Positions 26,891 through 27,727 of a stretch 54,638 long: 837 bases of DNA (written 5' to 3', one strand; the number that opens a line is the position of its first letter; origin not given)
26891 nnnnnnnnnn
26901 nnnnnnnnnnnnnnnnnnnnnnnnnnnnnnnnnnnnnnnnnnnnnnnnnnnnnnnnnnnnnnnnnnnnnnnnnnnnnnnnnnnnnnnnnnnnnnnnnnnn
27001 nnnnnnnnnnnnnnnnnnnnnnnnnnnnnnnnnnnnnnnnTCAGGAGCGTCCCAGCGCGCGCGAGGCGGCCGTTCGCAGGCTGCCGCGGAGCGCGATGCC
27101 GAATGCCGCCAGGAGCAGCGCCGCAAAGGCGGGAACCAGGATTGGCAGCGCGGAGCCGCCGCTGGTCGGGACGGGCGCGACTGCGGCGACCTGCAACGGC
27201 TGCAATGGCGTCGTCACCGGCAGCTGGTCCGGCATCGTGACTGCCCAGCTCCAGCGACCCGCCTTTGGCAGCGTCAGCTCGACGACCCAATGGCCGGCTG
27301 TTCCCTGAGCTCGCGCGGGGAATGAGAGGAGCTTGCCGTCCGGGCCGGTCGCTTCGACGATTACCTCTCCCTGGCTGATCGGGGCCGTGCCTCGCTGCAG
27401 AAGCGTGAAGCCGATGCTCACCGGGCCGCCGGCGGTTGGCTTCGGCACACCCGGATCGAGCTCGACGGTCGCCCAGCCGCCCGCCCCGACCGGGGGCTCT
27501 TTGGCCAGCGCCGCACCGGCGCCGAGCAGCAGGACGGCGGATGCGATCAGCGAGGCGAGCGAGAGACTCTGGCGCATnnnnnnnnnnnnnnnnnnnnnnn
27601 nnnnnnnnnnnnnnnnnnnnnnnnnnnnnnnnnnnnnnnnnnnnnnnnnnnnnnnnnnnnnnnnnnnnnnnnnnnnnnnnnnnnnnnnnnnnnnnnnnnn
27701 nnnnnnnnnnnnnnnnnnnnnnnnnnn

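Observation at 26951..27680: Three promoters with the same ECF-type architecture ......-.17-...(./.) define a local sigma regulon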

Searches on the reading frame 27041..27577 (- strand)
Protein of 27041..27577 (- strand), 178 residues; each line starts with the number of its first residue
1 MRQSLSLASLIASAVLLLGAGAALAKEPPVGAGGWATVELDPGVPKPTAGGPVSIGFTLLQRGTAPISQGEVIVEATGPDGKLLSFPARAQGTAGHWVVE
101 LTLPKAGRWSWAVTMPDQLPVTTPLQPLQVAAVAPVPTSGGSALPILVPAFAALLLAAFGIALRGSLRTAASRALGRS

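Call 7: search_protein_families(library=pfam, proteins=[window:27041-27577:-], max_evalue=0.01)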
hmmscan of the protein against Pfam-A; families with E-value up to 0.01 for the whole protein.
window:27041-27577:- (178 aa): 1 family
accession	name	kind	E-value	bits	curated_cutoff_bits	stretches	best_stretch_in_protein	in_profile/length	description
PF13115.11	YtkA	-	0.00035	21.6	25.9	1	43-111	12-82/85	YtkA-like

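Call 8: find_homologous_proteins(query=window:27041-27577:-, max_evalue=0.001)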
Query window:27041-27577:- (178 aa): 30 proteins with E <= 0.001 among 5356 candidates.
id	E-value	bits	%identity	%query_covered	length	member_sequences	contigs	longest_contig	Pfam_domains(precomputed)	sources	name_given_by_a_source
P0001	2.8e-98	345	97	100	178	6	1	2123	-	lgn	-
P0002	1.4e-86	307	86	100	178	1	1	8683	-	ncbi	-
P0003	4.5e-70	253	72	99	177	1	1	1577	-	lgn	-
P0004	1.1e-67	245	71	99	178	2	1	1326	-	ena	-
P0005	5.4e-67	243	70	99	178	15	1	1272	-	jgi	jgi:hypothetical protein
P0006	8.8e-66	239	70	99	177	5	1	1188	-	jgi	-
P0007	9.4e-66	239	71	97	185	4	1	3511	-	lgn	-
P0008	4.8e-65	237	69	99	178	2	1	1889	-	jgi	jgi:hypothetical protein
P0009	8.2e-65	236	68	99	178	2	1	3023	-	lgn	-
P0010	1.3e-63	232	68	99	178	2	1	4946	-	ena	-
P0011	2.9e-63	231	68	99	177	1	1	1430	-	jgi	-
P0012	4.7e-62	227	66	99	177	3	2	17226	-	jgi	jgi:hypothetical protein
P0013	6.2e-61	223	64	99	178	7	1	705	-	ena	-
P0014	1.1e-59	219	64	99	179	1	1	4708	-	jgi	jgi:hypothetical protein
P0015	2.0e-59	218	63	99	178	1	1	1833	-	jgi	jgi:hypothetical protein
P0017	1.6e-58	215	70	81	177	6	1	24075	-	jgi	jgi:hypothetical protein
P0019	1.6e-57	212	63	99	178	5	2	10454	-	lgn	-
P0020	9.3e-57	210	63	99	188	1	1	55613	-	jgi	jgi:hypothetical protein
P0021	2.6e-56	208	62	99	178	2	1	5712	-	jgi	jgi:hypothetical protein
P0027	5.3e-53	197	59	80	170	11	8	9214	-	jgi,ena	-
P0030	2.8e-4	39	34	56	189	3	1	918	PF13115.12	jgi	jgi:hypothetical protein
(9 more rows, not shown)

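Call 10: find_encoding_contigs(protein=P0017, flank=6000, max_places=3)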
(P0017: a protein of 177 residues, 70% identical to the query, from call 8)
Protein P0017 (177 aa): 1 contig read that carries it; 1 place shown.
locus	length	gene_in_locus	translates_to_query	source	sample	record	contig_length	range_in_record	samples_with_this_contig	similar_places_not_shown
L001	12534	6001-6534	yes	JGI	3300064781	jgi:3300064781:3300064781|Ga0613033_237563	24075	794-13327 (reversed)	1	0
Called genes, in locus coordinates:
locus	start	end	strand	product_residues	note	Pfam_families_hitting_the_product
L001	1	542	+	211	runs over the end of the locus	PF24837:AMIN-like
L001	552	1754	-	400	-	PF01979:Amidohydro_1, PF07969:Amidohydro_3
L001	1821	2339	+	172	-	PF00160:Pro_isomerase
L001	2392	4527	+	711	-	PF26549:Tricorn_N (faint), PF00930:DPPIV_N, PF02129:Peptidase_S15 (weak), PF00326:Peptidase_S9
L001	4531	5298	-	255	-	-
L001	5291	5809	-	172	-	PF04542:Sigma70_r2, PF08281:Sigma70_r4_2, PF04545:Sigma70_r4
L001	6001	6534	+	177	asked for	-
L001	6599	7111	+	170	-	-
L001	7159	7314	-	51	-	-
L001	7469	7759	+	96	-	PF12840:HTH_20, PF01022:HTH_5, PF25212:HVO_A0114 (weak)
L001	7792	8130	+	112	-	PF00085:Thioredoxin, PF00578:AhpC-TSA (weak), PF04756:OST3_OST6 (weak), PF08534:Redoxin (weak), PF13098:Thioredoxin_2 (weak), PF13905:Thioredoxin_8 (weak)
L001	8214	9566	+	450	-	PF07690:MFS_1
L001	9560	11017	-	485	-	PF00587:tRNA-synt_2b, PF03129:HGTP_anticodon, PF09180:ProRS-C_1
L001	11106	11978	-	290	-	PF00296:Bac_luciferase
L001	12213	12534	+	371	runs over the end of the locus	?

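Call 11: find_encoding_contigs(protein=P0020, flank=6000, max_places=3)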
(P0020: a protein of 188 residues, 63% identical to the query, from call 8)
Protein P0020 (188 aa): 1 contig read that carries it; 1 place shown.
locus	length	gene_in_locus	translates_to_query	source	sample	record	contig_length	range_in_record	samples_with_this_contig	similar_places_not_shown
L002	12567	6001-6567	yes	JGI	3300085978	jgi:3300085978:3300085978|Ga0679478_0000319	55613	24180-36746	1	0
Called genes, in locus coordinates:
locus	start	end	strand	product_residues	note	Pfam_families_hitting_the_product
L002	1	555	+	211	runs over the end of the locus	PF24837:AMIN-like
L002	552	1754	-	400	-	PF01979:Amidohydro_1, PF07969:Amidohydro_3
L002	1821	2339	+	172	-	PF00160:Pro_isomerase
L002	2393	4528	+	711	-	PF26549:Tricorn_N (faint), PF00930:DPPIV_N, PF02129:Peptidase_S15, PF00326:Peptidase_S9, PF12146:Hydrolase_4 (faint)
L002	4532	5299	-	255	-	-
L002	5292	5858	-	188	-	PF07638:Sigma70_ECF (faint), PF04542:Sigma70_r2, PF08281:Sigma70_r4_2, PF04545:Sigma70_r4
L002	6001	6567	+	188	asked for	-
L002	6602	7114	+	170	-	-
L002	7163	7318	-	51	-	-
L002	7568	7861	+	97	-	PF12840:HTH_20, PF01022:HTH_5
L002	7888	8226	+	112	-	PF00085:Thioredoxin, PF00578:AhpC-TSA (faint), PF04756:OST3_OST6 (weak), PF08534:Redoxin (weak), PF13098:Thioredoxin_2 (weak), PF13905:Thioredoxin_8 (weak)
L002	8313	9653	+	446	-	PF07690:MFS_1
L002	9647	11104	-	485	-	PF00587:tRNA-synt_2b, PF03129:HGTP_anticodon, PF09180:ProRS-C_1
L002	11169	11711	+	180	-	-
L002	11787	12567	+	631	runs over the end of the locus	PF02554:CstA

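Call 12: find_encoding_contigs(protein=P0012, flank=6000, max_places=3)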
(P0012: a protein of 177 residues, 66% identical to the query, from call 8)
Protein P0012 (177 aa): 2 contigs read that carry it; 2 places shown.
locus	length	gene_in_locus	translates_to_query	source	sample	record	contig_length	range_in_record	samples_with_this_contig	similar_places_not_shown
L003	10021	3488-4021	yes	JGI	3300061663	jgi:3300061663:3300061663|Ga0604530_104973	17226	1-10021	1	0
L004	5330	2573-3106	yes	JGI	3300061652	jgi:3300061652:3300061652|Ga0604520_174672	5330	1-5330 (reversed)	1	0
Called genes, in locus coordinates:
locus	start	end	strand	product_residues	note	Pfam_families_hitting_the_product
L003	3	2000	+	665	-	?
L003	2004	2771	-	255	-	-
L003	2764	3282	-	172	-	PF04542:Sigma70_r2, PF08281:Sigma70_r4_2, PF04545:Sigma70_r4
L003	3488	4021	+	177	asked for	-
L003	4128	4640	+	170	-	-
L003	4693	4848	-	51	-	-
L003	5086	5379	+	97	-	PF12840:HTH_20, PF01022:HTH_5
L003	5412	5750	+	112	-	PF00085:Thioredoxin, PF00578:AhpC-TSA (weak), PF04756:OST3_OST6 (weak), PF08534:Redoxin (weak), PF13098:Thioredoxin_2 (weak), PF13905:Thioredoxin_8 (weak)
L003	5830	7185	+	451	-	PF07690:MFS_1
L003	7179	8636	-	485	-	PF00587:tRNA-synt_2b, PF03129:HGTP_anticodon, PF09180:ProRS-C_1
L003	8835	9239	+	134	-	-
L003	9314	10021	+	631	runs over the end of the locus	PF02554:CstA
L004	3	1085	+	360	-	?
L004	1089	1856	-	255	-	-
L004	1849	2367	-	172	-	PF04542:Sigma70_r2, PF08281:Sigma70_r4_2, PF04545:Sigma70_r4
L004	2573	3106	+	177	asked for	-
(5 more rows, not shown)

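Call 13: find_encoding_contigs(protein=P0019, flank=6000, max_places=3)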
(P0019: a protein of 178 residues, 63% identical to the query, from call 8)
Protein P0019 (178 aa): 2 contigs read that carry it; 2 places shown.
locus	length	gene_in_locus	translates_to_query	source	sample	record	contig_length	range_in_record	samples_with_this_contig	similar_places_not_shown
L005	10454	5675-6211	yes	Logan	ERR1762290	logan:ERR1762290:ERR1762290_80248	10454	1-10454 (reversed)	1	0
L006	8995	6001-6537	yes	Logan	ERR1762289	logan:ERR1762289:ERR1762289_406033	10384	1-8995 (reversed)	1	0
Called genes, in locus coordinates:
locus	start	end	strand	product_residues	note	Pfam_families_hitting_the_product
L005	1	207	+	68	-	?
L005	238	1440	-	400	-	PF01979:Amidohydro_1, PF07969:Amidohydro_3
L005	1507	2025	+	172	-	PF00160:Pro_isomerase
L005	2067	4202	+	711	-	PF00930:DPPIV_N, PF26549:Tricorn_N (faint), PF02129:Peptidase_S15, PF00326:Peptidase_S9, PF12146:Hydrolase_4 (faint)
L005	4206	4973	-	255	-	-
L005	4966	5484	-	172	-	PF04542:Sigma70_r2, PF08281:Sigma70_r4_2, PF04545:Sigma70_r4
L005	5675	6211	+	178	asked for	-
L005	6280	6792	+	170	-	-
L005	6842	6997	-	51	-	-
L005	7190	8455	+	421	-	-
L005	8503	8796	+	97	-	PF12840:HTH_20, PF25212:HVO_A0114 (faint), PF01022:HTH_5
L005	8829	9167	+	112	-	PF00085:Thioredoxin, PF00578:AhpC-TSA (weak), PF04756:OST3_OST6 (weak), PF08534:Redoxin (weak), PF13098:Thioredoxin_2 (weak), PF13905:Thioredoxin_8 (weak)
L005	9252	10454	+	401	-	?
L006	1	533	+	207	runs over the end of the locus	PF24837:AMIN-like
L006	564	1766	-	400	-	PF01979:Amidohydro_1, PF07969:Amidohydro_3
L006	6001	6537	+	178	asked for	-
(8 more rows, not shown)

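Call 14: find_encoding_contigs(protein=P0027, flank=6000, max_places=8)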
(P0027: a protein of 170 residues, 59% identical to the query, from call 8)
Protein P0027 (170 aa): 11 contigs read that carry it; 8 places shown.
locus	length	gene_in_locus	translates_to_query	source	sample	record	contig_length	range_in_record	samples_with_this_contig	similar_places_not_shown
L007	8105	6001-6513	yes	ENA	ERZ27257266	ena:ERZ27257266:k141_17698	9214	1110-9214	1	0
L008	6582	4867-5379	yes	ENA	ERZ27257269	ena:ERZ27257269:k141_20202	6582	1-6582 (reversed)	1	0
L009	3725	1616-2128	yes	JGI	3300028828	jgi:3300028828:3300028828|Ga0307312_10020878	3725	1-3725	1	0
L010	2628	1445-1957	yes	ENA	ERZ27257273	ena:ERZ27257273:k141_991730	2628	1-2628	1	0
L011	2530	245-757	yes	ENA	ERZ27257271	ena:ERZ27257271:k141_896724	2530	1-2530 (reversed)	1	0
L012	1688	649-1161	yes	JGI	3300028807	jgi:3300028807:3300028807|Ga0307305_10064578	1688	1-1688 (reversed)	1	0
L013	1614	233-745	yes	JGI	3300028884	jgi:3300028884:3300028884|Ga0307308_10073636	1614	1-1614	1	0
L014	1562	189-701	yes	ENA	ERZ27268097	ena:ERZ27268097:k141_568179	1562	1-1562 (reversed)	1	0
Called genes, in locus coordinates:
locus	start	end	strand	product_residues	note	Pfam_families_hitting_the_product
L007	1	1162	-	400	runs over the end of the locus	PF01979:Amidohydro_1, PF07969:Amidohydro_3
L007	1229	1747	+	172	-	PF00160:Pro_isomerase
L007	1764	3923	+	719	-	PF00930:DPPIV_N, PF26549:Tricorn_N (faint), PF02129:Peptidase_S15 (weak), PF00326:Peptidase_S9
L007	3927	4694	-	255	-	-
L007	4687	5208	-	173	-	PF04542:Sigma70_r2, PF08281:Sigma70_r4_2, PF04545:Sigma70_r4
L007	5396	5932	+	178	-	-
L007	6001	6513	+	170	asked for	-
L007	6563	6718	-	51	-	-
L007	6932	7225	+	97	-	PF12840:HTH_20, PF25212:HVO_A0114 (faint), PF01022:HTH_5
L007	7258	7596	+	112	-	PF00085:Thioredoxin, PF00578:AhpC-TSA (weak), PF04756:OST3_OST6 (weak), PF08534:Redoxin (weak), PF13098:Thioredoxin_2 (weak), PF13905:Thioredoxin_8 (weak)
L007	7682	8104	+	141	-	?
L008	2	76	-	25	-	?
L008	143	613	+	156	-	PF00160:Pro_isomerase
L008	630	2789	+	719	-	PF00930:DPPIV_N, PF26549:Tricorn_N (faint), PF02129:Peptidase_S15, PF00326:Peptidase_S9, PF12146:Hydrolase_4 (faint)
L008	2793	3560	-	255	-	-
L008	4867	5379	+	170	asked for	-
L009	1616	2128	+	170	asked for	-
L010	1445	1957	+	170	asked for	-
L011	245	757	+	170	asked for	-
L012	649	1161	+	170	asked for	-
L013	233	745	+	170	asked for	-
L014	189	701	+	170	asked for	-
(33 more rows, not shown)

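Call 15: find_encoding_contigs(protein=P0002, flank=6000, max_places=3)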
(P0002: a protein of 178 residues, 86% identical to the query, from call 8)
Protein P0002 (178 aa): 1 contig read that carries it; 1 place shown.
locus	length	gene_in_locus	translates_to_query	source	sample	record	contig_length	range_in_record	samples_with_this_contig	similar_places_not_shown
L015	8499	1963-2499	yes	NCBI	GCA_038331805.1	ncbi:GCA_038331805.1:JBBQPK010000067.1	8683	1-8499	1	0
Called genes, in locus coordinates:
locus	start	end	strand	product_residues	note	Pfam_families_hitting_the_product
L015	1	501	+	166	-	?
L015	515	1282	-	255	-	-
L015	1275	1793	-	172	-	PF04542:Sigma70_r2, PF07638:Sigma70_ECF (weak), PF08281:Sigma70_r4_2, PF04545:Sigma70_r4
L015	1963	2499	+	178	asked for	-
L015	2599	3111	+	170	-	-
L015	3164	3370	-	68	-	-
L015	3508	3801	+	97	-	PF12840:HTH_20, PF25212:HVO_A0114 (faint), PF01022:HTH_5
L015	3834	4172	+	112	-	PF00085:Thioredoxin, PF00578:AhpC-TSA (weak), PF04756:OST3_OST6 (weak), PF08534:Redoxin, PF13098:Thioredoxin_2 (weak), PF13905:Thioredoxin_8 (weak)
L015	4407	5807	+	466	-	PF07690:MFS_1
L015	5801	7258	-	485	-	PF00587:tRNA-synt_2b, PF03129:HGTP_anticodon, PF09180:ProRS-C_1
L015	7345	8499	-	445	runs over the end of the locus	?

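Call 16: find_encoding_contigs(protein=P0021, flank=6000, max_places=3)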
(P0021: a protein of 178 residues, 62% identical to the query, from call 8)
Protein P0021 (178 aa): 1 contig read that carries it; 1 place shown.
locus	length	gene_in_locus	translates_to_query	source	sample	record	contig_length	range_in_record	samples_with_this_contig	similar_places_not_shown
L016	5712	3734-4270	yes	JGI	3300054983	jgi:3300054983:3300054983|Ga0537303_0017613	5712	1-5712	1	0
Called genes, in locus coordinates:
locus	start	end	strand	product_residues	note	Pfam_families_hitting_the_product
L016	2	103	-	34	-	?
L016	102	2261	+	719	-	PF00930:DPPIV_N, PF26549:Tricorn_N (faint), PF02129:Peptidase_S15 (weak), PF00326:Peptidase_S9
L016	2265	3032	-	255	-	-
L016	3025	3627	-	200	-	PF04542:Sigma70_r2, PF08281:Sigma70_r4_2, PF04545:Sigma70_r4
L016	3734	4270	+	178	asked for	-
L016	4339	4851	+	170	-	-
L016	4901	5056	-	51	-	-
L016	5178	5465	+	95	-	-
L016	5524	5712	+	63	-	?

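Call 29: search_protein_families(library=ncbifam, proteins=[window:27041-27577:-], max_evalue=0.01)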
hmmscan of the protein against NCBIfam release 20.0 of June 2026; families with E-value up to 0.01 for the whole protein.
window:27041-27577:- (178 aa): 0 families

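Call 47: predict_structure(alignment_id=A4)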
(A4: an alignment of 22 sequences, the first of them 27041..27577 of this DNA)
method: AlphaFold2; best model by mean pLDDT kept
length: 178 residues; sequences in the alignment: 22
mean_pLDDT: 75.0   pTM: 0.53
mean pLDDT of the five models: 75.0, 71.0, 69.2, 66.8, 66.0
residues with pLDDT >= 90: 43; 70-90: 70; 50-70: 44; < 50: 21
segments of 3 or more residues with pLDDT < 50: 1-3, 18-33
pLDDT, mean of each block of 10 residues (from residue 1): 50 50 45 69 86 91 85 92 93 91 91 79 80 69 62 83 73 57
secondary structure, 60 per line:
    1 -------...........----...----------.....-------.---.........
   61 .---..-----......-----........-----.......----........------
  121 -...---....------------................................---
elements in order: H8-18 E36-40 E52-61 E72-77 E83-90 E96-102 E107-114 E122-124 E128-131 H144-175

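Call 50: fold_search(model_id=the predicted structure, library=pdb)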
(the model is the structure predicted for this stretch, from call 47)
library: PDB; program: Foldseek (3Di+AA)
matches with E <= 10: 1971; with E <= 0.001: 30
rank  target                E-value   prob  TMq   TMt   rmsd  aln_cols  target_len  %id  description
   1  7o0b                  2.5e-06  1.00  0.40  0.63   3.6       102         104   24  TRIM3 Filamin domain (released 2022-04-13)
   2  6fpt_B                1.4e-05  1.00  0.41  0.20   4.4       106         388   20  Crystal structure of Danio rerio Lin41 filamin-NHL domains (released 2018-05-09)
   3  6fpt_A                1.4e-05  1.00  0.40  0.20   3.7       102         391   20  Crystal structure of Danio rerio Lin41 filamin-NHL domains (released 2018-05-09)
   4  1qfh_A                4.1e-05  1.00  0.40  0.35   4.8       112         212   20  DIMERIZATION OF GELATION FACTOR FROM DICTYOSTELIUM DISCOIDEUM: CRYSTAL STRUCTURE OF ROD DOMAINS 5 AND 6 (released 1999-04-16)
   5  2n62_MODEL_1_L        6.3e-05  1.00  0.39  0.33   5.1       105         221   17  ddFLN5+110 (released 2016-03-02)
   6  2d7m_MODEL_1_A        7.8e-05  1.00  0.38  0.57   6.8       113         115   18  Solution structure of the 14th Filamin domain from human Filamin C (released 2006-05-24)
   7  1wlh_B                8.7e-05  1.00  0.41  0.26   5.0       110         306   20  Molecular structure of the rod domain of Dictyostelium filamin (released 2004-10-05)
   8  2dj4_MODEL_1_A        1.1e-04  1.00  0.41  0.64   4.0       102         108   18  Solution structure of the 13th filamin domain from human Filamin-B (released 2006-10-01)
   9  6fq3_A                1.1e-04  1.00  0.44  0.21   4.2       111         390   20  Crystal structure of Danio rerio Lin41 filamin-NHL domains in complex with lin-29A 5'UTR 13mer RNA (released 2018-05-09)
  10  4umg                  2.4e-04  1.00  0.41  0.66   3.3        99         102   14  Crystal structure of the Lin-41 filamin domain (released 2014-10-01)
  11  2dib_MODEL_1_A        2.4e-04  1.00  0.38  0.49   5.8       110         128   23  Solution structure of the 11th filamin domain from human Filamin-B (released 2006-09-29)
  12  2p9r_A                2.7e-04  1.00  0.40  0.62   4.2       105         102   17  Human alpha2-macroglogulin is composed of multiple domains, as predicted by homology with complement component C3 (released 2007-08-21)
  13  2d7p_MODEL_1_A        3.6e-04  1.00  0.38  0.56   7.6       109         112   13  Solution structure of the 22th Filamin domain from human Filamin C (released 2006-05-24)
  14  4e41_D                4.4e-04  1.00  0.35  0.35   4.4       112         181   13  Structural basis for the recognition of mutant self by a tumor-specific, MHC class II-restricted T cell receptor G4 (released 2012-08-29)
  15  8u32_D                4.7e-04  1.00  0.37  0.53   4.3       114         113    8  Crystal structure of PD-1 in complex with a Fab (released 2024-06-19)
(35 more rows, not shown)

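Call 62: search_solved_structures(query=A4, max_evalue=1)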
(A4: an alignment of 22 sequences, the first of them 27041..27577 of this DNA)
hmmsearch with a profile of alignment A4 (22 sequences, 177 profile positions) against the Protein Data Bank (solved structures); distinct sequences matched with E-value up to 1: 12.
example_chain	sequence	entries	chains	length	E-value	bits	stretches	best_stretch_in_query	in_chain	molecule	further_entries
6x7j_A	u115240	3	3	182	0.23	14.3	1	61-129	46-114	Antifreeze protein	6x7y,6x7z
6x8y_A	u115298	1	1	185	0.24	14.2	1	61-129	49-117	Antifreeze protein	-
6x9m_A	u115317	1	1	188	0.25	14.2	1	61-129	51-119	Antifreeze protein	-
5j6y_A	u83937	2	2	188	0.25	14.2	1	61-129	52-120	Antifreeze protein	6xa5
6xac_A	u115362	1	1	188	0.25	14.2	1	61-129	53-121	Antifreeze protein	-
6x8a_A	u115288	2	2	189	0.25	14.2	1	61-129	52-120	Antifreeze protein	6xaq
6x8d_A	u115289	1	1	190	0.25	14.2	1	61-129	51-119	Antifreeze protein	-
6x7x_A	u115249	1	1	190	0.26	14.2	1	61-129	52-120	Antifreeze protein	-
6x9p_A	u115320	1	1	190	0.26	14.2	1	61-129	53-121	Antifreeze protein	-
6x95_A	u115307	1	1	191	0.26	14.2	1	61-129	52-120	Antifreeze protein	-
6x7t_A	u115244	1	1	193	0.26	14.1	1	61-129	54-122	Antifreeze protein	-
28nt_D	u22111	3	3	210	0.44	13.4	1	43-132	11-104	Large ribosomal subunit protein uL3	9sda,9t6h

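Call 63: search_protein_families(library=pfam, alignment_id=A4, max_evalue=0.1)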
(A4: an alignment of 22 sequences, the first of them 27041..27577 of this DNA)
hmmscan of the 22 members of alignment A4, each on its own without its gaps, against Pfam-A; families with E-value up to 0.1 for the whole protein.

A. member 1, window:27041-27577:- (178 aa): 1 family
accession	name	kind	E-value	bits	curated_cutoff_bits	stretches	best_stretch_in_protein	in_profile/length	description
PF13115.11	YtkA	-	0.00035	21.6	25.9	1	43-111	12-82/85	YtkA-like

B. families by the number of members that match (of 22 scanned): 4 families
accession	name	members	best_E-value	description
PF13115.11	YtkA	22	7.1e-06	YtkA-like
PF17803.7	Cadherin_4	4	0.0047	Bacterial cadherin-like domain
PF15833.10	DUF4714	1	0.013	Domain of unknown function (DUF4714)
PF16586.11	DUF5060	1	0.067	Domain of unknown function (DUF5060)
